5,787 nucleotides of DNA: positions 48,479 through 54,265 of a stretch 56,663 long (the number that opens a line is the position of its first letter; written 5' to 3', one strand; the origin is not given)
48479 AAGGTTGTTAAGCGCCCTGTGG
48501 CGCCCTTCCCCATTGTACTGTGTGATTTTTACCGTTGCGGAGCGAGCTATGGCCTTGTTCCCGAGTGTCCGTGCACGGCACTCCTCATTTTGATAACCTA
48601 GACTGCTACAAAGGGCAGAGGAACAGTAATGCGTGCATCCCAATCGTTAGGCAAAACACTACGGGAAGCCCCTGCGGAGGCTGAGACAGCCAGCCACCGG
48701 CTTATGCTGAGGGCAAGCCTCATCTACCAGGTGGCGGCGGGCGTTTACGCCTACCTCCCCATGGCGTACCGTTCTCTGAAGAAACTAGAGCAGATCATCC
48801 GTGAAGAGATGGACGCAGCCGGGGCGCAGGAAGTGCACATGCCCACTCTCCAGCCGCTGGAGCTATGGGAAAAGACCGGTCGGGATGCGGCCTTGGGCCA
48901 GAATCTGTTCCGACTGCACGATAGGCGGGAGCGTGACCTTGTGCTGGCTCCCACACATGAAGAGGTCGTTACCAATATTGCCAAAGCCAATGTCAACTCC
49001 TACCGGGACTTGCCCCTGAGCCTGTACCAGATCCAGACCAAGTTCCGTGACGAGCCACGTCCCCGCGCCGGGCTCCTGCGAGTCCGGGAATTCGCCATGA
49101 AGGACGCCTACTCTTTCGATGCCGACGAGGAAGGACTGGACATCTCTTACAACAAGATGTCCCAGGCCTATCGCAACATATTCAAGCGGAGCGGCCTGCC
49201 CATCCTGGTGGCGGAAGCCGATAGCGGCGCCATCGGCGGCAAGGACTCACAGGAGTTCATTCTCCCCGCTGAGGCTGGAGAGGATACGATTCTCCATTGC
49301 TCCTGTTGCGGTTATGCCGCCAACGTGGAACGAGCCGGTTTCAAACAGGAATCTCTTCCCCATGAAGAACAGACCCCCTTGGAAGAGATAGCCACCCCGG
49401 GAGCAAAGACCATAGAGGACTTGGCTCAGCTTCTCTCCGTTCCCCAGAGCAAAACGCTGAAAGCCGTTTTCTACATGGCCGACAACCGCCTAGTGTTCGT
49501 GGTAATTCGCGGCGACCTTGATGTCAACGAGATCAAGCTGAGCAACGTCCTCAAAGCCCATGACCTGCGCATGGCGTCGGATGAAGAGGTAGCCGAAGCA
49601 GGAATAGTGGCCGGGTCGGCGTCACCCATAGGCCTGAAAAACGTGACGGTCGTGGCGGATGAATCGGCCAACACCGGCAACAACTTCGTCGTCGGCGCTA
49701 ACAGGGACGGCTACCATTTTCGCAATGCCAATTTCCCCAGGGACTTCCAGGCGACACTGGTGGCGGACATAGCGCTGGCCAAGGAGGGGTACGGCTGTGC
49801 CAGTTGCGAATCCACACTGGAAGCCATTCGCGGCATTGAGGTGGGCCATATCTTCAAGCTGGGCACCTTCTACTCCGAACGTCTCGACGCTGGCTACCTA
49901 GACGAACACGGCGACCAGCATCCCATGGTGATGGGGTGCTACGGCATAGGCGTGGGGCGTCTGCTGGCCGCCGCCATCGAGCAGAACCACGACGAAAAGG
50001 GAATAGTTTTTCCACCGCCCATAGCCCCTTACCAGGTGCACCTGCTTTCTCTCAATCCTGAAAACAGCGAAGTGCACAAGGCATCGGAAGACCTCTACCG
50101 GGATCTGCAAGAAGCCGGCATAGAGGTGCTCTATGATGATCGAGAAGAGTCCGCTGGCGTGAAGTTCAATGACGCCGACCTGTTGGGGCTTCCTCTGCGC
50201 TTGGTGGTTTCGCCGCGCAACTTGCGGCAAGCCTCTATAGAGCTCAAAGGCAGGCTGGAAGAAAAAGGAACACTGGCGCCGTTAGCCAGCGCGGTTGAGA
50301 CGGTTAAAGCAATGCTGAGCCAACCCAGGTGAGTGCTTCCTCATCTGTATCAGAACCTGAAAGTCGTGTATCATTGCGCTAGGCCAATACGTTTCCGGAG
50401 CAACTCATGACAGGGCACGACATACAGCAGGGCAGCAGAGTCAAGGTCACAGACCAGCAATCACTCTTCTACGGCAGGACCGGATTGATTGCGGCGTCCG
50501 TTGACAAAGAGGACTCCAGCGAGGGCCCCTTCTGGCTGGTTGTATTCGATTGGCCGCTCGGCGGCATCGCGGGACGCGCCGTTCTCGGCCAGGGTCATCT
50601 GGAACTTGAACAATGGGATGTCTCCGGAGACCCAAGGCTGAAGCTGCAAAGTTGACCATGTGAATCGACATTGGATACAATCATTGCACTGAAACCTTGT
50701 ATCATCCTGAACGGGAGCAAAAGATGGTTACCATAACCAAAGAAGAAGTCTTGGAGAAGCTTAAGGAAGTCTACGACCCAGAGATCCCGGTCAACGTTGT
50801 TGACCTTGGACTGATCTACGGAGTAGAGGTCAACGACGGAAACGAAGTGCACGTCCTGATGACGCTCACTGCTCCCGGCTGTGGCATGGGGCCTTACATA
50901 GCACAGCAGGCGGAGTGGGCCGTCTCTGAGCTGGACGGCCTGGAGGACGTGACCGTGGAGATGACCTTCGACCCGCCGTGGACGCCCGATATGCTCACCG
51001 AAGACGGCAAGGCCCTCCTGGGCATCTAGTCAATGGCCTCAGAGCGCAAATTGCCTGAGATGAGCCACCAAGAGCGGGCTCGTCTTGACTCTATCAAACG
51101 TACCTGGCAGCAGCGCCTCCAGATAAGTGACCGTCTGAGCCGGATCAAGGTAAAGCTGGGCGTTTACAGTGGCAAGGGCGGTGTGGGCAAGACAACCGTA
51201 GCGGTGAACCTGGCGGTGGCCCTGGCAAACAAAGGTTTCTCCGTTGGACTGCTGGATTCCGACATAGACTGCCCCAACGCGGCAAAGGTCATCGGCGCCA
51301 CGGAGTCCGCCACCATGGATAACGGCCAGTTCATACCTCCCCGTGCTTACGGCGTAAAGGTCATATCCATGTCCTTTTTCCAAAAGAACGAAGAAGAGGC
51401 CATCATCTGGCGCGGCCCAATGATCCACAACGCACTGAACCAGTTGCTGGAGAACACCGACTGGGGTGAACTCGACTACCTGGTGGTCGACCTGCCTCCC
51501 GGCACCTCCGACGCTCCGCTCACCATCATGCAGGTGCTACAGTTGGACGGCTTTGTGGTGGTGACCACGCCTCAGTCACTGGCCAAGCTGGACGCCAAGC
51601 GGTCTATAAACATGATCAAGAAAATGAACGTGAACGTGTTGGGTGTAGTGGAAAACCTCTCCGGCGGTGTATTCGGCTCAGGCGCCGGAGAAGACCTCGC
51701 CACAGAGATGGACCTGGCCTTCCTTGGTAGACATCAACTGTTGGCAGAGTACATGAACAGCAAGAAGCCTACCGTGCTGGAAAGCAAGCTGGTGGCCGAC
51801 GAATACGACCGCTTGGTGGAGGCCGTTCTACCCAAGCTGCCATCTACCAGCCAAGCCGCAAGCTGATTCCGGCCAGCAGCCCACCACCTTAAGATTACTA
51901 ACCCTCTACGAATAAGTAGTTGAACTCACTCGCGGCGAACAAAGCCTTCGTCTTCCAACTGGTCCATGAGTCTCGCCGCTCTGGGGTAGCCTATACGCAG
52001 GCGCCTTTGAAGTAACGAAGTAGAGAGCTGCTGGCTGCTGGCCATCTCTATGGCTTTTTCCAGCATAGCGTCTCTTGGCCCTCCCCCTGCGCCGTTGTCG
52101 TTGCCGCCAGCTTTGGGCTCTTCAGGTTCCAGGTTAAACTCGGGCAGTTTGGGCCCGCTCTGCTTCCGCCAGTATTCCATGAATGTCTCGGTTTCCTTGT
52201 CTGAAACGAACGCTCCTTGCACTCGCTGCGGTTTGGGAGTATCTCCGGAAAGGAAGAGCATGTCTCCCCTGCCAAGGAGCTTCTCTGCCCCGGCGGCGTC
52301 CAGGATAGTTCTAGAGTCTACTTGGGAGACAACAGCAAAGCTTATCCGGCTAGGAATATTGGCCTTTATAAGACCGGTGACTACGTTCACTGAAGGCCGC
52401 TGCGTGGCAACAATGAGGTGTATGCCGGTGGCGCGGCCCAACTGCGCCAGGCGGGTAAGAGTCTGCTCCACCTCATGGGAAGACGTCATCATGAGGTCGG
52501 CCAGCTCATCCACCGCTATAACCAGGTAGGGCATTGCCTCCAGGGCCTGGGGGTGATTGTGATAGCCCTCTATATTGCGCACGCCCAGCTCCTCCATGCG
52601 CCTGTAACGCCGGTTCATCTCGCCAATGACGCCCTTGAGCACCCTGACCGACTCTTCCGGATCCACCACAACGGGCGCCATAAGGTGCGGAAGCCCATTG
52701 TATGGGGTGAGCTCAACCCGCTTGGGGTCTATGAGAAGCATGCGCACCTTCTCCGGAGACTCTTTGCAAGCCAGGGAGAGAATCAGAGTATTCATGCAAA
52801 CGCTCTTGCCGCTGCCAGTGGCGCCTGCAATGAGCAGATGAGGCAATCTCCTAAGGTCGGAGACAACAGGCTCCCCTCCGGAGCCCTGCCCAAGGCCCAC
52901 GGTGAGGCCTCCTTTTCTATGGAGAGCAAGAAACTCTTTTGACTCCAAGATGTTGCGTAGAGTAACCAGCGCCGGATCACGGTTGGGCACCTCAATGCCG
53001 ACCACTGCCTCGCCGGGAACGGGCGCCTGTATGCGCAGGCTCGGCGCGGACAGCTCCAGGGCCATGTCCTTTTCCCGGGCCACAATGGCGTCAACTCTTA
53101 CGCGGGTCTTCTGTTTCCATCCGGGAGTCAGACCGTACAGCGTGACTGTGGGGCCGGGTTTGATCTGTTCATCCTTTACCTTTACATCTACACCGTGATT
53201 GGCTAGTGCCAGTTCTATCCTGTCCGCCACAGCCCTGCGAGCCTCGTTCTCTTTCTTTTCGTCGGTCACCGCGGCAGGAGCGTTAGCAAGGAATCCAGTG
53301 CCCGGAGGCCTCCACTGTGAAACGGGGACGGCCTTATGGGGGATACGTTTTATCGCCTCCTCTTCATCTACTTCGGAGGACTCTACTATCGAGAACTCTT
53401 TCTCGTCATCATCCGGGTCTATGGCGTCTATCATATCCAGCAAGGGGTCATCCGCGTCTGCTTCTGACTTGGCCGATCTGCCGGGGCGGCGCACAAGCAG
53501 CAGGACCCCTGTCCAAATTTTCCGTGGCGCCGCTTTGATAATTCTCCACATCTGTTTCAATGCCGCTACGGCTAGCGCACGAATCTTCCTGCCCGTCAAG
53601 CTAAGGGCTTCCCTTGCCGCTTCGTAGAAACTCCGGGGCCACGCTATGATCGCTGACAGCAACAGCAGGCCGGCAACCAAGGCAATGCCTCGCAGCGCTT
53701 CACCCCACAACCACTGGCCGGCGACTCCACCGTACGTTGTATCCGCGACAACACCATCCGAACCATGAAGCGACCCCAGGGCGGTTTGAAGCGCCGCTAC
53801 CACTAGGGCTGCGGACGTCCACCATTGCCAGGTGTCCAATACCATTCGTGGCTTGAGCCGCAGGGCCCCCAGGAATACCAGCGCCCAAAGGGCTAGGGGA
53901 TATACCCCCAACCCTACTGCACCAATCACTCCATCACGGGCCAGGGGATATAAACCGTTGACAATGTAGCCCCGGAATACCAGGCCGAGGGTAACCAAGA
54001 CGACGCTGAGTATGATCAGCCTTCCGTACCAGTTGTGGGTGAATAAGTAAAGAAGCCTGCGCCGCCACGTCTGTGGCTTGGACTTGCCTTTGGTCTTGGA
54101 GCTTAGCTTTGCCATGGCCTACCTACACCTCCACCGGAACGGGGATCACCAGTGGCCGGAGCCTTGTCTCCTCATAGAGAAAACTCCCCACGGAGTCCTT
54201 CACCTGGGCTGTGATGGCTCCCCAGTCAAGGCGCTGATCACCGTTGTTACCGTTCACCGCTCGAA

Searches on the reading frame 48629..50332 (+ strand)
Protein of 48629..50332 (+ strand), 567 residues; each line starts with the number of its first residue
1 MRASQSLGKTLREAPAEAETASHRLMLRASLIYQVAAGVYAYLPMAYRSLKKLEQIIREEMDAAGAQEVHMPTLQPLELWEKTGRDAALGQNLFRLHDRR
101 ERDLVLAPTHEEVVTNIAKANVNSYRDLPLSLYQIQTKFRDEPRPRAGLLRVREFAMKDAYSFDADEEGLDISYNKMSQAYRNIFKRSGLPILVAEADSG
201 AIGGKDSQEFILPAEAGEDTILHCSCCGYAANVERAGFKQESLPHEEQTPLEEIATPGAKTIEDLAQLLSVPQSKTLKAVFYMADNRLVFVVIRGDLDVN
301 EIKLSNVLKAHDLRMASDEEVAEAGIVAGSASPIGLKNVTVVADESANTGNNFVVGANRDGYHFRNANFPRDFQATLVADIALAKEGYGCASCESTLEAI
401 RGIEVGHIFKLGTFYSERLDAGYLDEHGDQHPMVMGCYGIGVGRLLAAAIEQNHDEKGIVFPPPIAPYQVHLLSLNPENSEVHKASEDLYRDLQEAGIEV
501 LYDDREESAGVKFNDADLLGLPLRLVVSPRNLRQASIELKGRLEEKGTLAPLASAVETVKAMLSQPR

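Call 31: search_protein_families(library=pfam, proteins=[window:48629-50332:+])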
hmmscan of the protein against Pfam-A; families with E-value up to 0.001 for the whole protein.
window:48629-50332:+ (567 aa): 3 families
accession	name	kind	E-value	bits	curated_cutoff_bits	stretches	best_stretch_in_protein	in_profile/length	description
PF00587.30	tRNA-synt_2b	-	4.3e-34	118.6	29.3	1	94-453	1-179/179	tRNA synthetase class II core domain (G, H, P, S and T)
PF04073.20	tRNA_edit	-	2.8e-27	95.7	25.5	1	256-368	1-117/123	Aminoacyl-tRNA editing domain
PF03129.25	HGTP_anticodon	-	6e-15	55.6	21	1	469-561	1-93/94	Anticodon binding domain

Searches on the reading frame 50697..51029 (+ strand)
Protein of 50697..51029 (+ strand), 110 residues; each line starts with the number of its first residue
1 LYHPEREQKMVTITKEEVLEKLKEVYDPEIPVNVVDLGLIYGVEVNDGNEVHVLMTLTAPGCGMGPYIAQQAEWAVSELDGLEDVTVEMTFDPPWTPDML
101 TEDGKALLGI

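Call 31: search_protein_families(library=pfam, proteins=[window:50697-51029:+])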
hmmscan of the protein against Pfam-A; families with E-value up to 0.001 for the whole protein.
window:50697-51029:+ (110 aa): 1 family
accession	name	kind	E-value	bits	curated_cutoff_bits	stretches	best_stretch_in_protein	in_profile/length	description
PF01883.24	FeS_assembly_P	-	1.4e-21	77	23.5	1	15-88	1-72/73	Iron-sulfur cluster assembly protein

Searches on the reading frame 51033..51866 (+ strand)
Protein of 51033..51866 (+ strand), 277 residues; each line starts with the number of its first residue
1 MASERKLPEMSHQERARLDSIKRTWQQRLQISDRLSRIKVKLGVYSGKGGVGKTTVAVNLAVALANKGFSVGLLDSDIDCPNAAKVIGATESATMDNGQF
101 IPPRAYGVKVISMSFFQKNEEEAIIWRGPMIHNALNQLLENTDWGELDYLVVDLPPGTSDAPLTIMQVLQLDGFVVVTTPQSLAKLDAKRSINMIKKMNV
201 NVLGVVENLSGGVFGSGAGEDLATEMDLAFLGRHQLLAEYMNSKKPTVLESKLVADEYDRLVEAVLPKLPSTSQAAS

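Call 31: search_protein_families(library=pfam, proteins=[window:51033-51866:+])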
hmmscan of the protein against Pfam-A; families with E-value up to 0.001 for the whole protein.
window:51033-51866:+ (277 aa): 6 families
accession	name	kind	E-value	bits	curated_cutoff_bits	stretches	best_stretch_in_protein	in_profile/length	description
PF10609.15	ParA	-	2e-74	250.5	27.1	1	38-251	2-229/246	NUBPL iron-transfer P-loop NTPase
PF01656.29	CbiA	-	2.2e-14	53.9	25.4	1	44-211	3-84/125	CobQ/CobB/MinD/ParA nucleotide binding domain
PF13614.12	AAA_31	-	3.2e-11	43.9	27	1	44-89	6-50/177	AAA domain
PF09140.17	MipZ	-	1.6e-07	31.4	20.7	1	47-167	8-118/262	ATPase MipZ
PF02374.21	ArsA_ATPase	-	3.3e-06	27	24.3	1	44-75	5-36/305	Anion-transporting ATPase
PF07015.17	VirC1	-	0.00022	21.1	24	0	45-95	7-57/231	VirC1 protein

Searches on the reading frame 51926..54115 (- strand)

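Call 31: search_protein_families(library=pfam, proteins=[window:51926-54115:-])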
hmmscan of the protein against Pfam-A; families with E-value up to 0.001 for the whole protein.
window:51926-54115:- (729 aa): 5 families
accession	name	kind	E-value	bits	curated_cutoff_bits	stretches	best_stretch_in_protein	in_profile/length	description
PF01580.24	FtsK_SpoIIIE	-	1e-58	198.8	24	1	386-576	2-221/221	FtsK/SpoIIIE family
PF17854.6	FtsK_alpha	-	1.9e-20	73.4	22.9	1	276-378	7-101/101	FtsK alpha domain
PF09397.16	FtsK_gamma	-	9.4e-17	60.9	30.6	1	681-727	3-50/63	Ftsk gamma domain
PF12846.13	AAA_10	-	0.00015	21.3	27.5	1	425-466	22-59/362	AAA-like domain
PF01935.23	DUF87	-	0.0002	22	23.2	1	419-466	16-62/220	Helicase HerA, central domain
